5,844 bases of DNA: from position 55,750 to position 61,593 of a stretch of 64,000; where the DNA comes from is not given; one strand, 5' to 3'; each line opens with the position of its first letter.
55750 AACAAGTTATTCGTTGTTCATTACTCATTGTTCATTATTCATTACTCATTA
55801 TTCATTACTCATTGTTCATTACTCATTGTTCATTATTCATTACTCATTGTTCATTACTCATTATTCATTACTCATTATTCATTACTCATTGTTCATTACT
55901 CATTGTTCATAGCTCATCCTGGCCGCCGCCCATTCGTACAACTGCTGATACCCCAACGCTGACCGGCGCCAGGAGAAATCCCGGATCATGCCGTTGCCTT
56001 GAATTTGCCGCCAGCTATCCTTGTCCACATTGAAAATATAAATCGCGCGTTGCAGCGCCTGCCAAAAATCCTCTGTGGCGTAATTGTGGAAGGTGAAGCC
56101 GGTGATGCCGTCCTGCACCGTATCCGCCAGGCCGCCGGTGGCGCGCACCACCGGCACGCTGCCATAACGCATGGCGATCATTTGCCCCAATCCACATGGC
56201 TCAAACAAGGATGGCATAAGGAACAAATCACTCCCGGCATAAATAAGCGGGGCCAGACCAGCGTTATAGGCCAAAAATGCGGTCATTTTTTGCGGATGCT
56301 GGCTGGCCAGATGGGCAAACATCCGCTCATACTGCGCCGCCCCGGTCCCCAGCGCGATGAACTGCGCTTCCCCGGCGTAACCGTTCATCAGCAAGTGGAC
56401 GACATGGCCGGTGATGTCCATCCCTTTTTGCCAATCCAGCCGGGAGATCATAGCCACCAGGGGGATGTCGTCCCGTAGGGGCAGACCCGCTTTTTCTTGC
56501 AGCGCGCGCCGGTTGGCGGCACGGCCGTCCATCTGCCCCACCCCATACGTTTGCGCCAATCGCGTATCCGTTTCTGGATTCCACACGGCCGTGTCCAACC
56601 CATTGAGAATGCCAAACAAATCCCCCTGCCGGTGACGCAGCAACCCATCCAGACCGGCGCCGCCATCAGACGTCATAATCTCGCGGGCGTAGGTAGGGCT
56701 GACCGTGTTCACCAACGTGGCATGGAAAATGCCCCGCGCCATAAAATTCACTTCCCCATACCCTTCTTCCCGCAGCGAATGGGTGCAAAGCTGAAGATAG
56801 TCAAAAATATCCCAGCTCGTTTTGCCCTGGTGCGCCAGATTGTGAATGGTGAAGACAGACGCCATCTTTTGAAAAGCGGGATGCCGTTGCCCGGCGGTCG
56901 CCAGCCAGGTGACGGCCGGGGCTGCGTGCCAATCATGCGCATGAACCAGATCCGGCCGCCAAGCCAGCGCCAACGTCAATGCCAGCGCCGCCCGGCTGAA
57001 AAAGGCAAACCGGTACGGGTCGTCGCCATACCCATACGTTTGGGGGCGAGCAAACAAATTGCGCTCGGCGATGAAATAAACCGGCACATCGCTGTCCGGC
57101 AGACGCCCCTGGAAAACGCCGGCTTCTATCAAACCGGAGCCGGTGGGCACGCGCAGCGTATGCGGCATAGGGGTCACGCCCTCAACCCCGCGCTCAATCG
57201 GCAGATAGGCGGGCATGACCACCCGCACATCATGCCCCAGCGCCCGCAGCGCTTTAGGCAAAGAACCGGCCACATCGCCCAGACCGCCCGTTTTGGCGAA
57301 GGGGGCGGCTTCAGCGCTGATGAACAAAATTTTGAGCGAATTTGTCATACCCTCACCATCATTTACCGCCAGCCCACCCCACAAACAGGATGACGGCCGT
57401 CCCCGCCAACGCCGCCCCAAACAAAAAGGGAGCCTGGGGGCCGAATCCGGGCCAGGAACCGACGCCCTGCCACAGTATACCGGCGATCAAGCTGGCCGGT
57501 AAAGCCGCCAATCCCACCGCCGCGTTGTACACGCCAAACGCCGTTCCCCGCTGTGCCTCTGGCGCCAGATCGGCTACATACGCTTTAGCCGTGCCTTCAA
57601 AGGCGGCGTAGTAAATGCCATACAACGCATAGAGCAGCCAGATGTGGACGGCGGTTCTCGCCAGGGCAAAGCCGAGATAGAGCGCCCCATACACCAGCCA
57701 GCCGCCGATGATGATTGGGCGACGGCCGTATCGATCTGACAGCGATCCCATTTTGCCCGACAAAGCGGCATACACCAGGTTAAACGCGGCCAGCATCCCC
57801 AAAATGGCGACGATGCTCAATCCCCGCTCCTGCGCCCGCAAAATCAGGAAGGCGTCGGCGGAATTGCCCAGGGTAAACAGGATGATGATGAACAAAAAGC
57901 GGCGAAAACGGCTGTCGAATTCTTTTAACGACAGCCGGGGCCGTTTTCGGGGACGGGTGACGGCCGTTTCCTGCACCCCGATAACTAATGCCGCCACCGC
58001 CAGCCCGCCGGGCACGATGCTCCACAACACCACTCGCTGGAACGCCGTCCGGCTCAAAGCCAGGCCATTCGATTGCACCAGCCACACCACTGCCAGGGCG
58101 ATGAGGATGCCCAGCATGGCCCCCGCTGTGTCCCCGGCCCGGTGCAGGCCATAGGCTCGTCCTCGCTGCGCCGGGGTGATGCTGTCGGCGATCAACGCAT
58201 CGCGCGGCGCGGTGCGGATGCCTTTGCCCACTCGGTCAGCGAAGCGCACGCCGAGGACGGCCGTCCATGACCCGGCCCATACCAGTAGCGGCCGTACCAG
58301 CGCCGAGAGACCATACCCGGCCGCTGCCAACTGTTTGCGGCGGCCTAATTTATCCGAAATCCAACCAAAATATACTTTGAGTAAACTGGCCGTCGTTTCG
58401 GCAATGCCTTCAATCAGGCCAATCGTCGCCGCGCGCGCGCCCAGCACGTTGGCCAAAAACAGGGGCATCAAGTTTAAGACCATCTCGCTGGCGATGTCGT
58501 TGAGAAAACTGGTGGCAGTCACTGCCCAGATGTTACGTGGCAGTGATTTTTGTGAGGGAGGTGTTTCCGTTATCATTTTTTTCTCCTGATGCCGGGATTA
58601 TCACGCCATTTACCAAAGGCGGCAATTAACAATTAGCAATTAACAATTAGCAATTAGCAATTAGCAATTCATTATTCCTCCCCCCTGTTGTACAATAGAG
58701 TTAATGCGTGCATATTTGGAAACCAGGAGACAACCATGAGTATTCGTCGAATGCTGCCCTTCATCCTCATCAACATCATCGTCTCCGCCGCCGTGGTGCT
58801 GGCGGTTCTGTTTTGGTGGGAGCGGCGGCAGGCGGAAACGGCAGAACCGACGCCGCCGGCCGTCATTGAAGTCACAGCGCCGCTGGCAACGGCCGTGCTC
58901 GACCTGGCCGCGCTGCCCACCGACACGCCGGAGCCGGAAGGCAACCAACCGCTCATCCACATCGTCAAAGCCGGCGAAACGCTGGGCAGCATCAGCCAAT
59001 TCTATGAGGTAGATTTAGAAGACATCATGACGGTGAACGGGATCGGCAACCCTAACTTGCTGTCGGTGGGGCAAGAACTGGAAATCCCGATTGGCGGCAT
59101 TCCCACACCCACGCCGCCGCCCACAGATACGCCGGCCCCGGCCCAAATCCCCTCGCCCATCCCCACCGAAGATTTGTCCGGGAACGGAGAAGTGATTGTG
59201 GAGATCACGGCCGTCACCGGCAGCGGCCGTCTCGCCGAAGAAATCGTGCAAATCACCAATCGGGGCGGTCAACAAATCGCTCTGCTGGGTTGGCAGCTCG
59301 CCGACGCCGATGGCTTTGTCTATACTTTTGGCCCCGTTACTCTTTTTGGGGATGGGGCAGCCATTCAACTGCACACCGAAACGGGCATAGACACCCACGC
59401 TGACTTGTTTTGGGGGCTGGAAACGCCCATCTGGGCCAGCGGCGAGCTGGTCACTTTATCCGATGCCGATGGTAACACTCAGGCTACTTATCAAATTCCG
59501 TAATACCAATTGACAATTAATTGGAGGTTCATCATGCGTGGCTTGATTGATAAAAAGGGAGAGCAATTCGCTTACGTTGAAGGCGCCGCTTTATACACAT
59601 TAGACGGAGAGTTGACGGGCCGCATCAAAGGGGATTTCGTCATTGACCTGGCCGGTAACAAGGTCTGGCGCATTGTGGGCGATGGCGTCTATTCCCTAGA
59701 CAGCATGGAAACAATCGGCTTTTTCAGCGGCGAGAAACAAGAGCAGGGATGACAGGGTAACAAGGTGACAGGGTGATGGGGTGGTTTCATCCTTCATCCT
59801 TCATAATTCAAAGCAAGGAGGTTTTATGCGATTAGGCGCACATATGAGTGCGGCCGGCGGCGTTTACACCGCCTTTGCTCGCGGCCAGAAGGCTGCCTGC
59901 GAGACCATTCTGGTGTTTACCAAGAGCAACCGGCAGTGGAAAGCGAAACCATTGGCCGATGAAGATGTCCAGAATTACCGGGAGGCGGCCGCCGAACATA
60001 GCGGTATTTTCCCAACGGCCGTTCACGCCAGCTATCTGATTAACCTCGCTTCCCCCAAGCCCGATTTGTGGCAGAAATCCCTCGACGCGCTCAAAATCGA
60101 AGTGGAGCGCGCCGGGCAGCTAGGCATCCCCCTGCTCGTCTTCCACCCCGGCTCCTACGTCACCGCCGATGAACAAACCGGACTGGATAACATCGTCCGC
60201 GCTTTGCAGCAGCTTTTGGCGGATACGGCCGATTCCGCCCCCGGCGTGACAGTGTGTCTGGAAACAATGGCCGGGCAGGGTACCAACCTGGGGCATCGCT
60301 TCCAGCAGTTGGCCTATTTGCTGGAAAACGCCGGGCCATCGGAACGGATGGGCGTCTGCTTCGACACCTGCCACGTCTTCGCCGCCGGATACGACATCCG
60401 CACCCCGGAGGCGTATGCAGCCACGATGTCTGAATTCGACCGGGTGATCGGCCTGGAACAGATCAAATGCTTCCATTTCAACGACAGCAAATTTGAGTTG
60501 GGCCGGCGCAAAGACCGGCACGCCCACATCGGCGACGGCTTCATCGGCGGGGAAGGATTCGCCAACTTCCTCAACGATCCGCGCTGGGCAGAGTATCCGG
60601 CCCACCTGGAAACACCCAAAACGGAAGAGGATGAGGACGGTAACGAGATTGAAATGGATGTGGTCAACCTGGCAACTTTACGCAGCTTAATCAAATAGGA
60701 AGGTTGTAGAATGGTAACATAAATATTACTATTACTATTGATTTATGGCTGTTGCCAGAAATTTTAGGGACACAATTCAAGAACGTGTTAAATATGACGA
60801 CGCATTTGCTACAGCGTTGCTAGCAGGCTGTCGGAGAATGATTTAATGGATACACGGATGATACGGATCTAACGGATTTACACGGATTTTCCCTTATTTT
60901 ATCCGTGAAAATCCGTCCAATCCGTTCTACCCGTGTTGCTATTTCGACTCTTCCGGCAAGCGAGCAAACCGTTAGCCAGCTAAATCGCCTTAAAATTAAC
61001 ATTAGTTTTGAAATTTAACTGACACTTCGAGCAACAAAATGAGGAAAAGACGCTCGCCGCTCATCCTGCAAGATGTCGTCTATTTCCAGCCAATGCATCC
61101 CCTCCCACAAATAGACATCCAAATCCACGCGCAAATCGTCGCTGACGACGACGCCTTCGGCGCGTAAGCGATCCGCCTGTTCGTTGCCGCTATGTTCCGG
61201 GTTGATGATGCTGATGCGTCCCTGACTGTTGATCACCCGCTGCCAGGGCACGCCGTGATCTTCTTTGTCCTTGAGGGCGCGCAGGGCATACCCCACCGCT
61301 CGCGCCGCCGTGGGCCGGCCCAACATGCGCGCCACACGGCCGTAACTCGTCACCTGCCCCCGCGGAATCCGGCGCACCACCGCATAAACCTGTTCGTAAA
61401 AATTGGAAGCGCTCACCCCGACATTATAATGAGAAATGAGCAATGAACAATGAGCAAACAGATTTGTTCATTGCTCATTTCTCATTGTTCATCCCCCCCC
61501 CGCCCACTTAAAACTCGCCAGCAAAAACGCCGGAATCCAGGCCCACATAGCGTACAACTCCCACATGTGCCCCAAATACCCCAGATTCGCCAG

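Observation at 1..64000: Hyper-abundant 8-mer palindrome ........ (HIP-like) throughout genes in all three frames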

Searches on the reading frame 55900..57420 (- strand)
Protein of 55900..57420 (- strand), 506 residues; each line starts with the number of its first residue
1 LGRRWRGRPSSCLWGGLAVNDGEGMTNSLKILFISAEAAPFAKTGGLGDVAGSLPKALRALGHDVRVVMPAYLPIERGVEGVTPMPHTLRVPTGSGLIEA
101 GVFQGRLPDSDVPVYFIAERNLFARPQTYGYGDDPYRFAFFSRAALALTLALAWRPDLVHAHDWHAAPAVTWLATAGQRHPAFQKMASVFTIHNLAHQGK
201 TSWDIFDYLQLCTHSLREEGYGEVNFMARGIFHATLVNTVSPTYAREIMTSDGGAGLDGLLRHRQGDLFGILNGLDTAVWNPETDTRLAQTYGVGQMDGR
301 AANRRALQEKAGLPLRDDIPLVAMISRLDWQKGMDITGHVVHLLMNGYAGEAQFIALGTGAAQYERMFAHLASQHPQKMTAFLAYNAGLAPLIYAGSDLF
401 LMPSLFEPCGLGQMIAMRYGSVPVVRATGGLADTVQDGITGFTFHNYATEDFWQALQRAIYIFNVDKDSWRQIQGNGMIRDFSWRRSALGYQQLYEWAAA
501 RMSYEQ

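Call 33: search_protein_families(library=pfam, proteins=[window:55900-57420:-], max_evalue=0.0001)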
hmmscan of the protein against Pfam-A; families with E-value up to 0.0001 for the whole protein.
window:55900-57420:- (506 aa): 5 families
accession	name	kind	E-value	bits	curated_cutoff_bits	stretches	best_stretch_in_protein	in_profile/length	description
PF08323.17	Glyco_transf_5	-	5.9e-75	252.5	22.7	1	30-263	1-239/239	Starch synthase catalytic domain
PF00534.26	Glycos_transf_1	-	1.7e-12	47.7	26.4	1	310-459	6-155/172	Glycosyl transferases group 1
PF13692.12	Glyco_trans_1_4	-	1.8e-12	48.2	27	1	320-459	2-139/142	Glycosyl transferases group 1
PF13579.12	Glyco_trans_4_4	-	1.4e-09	39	29.7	1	45-248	1-142/158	Glycosyl transferase 4-like domain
PF13439.12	Glyco_transf_4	-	3.9e-08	33.9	28.5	1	45-249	2-149/170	Glycosyltransferase Family 4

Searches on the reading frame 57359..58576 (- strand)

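Call 33: search_protein_families(library=pfam, proteins=[window:57359-58576:-], max_evalue=0.0001)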
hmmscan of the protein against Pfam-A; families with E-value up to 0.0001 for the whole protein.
window:57359-58576:- (405 aa): 3 families
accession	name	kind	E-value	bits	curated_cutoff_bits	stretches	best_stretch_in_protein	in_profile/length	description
PF07690.21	MFS_1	-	2.1e-38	132.6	33.4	2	21-275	3-260/347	Major Facilitator Superfamily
PF12832.13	MFS_1_like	-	8.3e-11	42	25.2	1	40-373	25-366/373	MFS_1 like family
PF00083.30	Sugar_tr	-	1.7e-07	31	22.3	1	259-368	49-161/452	Sugar (and other) transporter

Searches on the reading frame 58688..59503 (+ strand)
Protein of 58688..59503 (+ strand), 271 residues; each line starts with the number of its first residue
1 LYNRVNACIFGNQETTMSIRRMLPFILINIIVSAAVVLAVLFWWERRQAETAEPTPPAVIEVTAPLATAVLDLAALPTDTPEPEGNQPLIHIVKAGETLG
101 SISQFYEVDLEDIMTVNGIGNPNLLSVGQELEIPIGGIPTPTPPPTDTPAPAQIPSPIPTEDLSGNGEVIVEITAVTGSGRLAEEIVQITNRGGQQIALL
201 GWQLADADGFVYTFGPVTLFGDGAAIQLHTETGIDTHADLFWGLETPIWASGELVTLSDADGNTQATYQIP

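Call 33: search_protein_families(library=pfam, proteins=[window:58688-59503:+], max_evalue=0.0001)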
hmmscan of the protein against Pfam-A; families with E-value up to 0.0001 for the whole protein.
window:58688-59503:+ (271 aa): 2 families
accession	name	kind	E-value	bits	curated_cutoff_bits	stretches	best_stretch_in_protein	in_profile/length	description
PF01476.26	LysM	-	7.8e-12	45.4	20.9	1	91-134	1-43/43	LysM domain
PF00932.25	LTD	-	5.9e-10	39.9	34.3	1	171-269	8-106/109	Lamin Tail Domain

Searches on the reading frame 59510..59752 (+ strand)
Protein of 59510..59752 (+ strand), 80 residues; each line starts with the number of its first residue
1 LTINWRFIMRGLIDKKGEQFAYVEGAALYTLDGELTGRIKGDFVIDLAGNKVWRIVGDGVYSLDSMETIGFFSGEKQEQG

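Call 34: search_protein_families(library=pfam, proteins=[window:59510-59752:+], max_evalue=0.0001)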
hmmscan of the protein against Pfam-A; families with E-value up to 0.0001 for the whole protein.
window:59510-59752:+ (80 aa): 1 family
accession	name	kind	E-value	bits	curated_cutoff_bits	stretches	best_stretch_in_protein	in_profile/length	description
PF21784.3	Bflower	-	7.6e-05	23.5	25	0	12-53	20-61/116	4-fold beta flower protein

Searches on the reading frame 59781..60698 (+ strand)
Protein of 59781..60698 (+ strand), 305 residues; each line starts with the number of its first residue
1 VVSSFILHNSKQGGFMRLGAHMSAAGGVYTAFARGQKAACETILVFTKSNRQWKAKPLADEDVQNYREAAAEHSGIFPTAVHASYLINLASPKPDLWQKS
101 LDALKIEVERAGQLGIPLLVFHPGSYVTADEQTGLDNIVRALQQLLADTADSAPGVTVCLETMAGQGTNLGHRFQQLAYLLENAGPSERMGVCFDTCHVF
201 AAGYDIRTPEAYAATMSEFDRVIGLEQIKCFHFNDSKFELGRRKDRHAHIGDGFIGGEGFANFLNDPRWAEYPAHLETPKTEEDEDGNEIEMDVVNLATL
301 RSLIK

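Call 33: search_protein_families(library=pfam, proteins=[window:59781-60698:+], max_evalue=0.0001)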
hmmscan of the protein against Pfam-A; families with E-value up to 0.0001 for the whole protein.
window:59781-60698:+ (305 aa): 1 family
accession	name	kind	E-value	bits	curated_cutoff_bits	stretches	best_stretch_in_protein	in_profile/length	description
PF01261.30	AP_endonuc_2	-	3.8e-54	184.4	31.1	1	37-290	6-241/249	Xylose isomerase-like TIM barrel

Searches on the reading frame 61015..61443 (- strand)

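Call 34: search_protein_families(library=pfam, proteins=[window:61015-61443:-], max_evalue=0.0001)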
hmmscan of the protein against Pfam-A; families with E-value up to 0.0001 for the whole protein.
window:61015-61443:- (142 aa): 1 family
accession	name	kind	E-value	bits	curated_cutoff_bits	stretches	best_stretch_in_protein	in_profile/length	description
PF01035.26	DNA_binding_1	-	7.2e-24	83.9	27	1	14-98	1-81/81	6-O-methylguanine DNA methyltransferase, DNA binding domain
